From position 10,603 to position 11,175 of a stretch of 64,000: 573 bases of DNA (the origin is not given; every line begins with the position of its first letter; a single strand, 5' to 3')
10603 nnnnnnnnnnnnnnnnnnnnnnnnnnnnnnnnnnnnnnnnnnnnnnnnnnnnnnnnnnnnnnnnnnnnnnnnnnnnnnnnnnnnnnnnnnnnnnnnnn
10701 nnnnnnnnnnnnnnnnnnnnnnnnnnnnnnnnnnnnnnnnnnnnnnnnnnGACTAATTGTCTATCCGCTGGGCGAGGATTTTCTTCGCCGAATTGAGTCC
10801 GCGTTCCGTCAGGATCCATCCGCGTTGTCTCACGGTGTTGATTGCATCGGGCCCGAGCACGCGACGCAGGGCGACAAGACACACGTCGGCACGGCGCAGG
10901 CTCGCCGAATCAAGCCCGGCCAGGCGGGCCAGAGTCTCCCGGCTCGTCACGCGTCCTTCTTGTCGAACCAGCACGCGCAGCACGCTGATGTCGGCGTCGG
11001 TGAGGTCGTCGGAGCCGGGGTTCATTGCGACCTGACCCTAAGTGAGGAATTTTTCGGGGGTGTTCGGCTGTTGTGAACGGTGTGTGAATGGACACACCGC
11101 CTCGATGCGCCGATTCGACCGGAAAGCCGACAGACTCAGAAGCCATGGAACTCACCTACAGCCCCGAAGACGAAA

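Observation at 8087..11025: Kef-type antiporter fused to a catalytically stripped GlnD-like sensor tail, led by a receiver-less OmpR-type regulator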

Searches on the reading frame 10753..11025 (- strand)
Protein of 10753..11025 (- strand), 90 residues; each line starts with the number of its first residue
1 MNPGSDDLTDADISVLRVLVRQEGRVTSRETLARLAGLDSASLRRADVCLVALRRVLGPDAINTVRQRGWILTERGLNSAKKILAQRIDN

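Call 3: search_protein_families(library=pfam, proteins=[window:10753-11025:-], max_evalue=0.1)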
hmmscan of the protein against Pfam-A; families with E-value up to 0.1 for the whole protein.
window:10753-11025:- (90 aa): 1 family
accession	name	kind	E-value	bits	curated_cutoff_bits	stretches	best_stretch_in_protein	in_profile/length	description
PF00486.34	Trans_reg_C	-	3.7e-07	30.6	26.2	1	7-71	5-76/77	Transcriptional regulatory protein, C terminal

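Call 4: search_protein_families(library=ncbifam, proteins=[window:10753-11025:-], max_evalue=0.1)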
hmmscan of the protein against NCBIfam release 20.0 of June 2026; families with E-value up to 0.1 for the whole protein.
window:10753-11025:- (90 aa): 11 families
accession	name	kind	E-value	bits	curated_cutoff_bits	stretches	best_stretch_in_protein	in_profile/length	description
NF005568.0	PRK07239.1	equivalog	2.5e-08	33.3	273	1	7-73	305-372/381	uroporphyrinogen-III synthase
NF041733.1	resp_reg_CseB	equivalog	0.00043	19.7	350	1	7-72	159-226/228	two-component system response regulator CseB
NF007005.1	PRK09468.1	equivalog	0.00088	18.8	331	1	7-64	159-218/237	osmolarity response regulator transcription factor OmpR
NF008034.0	PRK10766.1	equivalog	0.0019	17.7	275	1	8-73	160-227/231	two-component system response regulator TorR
NF045944.1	ResRegRpaBCyano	equivalog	0.0024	17.3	330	1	8-77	154-223/229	response regulator transcription factor RpaB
NF007663.1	PRK10336.1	equivalog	0.0031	17.3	345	1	10-74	152-218/219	quorum sensing response regulator transcription factor QseB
NF007977.0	PRK10701.1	equivalog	0.0038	16.7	330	1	8-75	162-236/241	two-component system response regulator RstA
NF053854.1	RespRegPhoBBctds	equivalog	0.0053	16.1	270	1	7-70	155-220/225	two-component system response regulator PhoB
NF045991.1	RespRegCtrARhodob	equivalog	0.032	13.9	350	1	8-74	150-223/224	response regulator transcription factor CtrA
NF007928.2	PRK10643.1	equivalog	0.063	12.9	330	1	8-72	150-216/216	two-component system response regulator PmrA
NF003992.0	PRK05472.2-1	equivalog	0.064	12.4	226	1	14-45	34-65/249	redox-sensing transcriptional repressor Rex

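Call 53: find_homologous_proteins(query=window:10756-11025:-, max_evalue=0.001)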
Query window:10756-11025:- (90 aa): 11 proteins with E <= 0.001 among 21 candidates.
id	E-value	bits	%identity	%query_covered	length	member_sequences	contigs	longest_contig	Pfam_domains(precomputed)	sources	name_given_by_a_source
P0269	2.5e-48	179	99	100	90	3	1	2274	PF00486.35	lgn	-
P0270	7.1e-36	139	79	100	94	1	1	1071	PF00486.35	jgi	jgi:DNA-binding winged helix-turn-helix (wHTH) protein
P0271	1.4e-32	129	76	96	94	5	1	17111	PF00486.35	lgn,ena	-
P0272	1.9e-32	128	74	100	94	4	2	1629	PF00486.35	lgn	-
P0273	2.2e-32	128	73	98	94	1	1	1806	PF00486.35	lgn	-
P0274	2.1e-30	122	71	100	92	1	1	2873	PF00486.35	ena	-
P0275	7.8e-28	114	71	94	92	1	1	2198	PF00486.35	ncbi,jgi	jgi:DNA-binding winged helix-turn-helix (wHTH) protein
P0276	1.3e-24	103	63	96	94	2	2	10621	PF00486.35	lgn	-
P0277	3.3e-24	102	68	88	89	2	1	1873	PF00486.35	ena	-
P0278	8.2e-23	98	58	99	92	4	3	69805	PF00486.35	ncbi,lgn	-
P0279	6.0e-18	82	53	90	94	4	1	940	PF00486.35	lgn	-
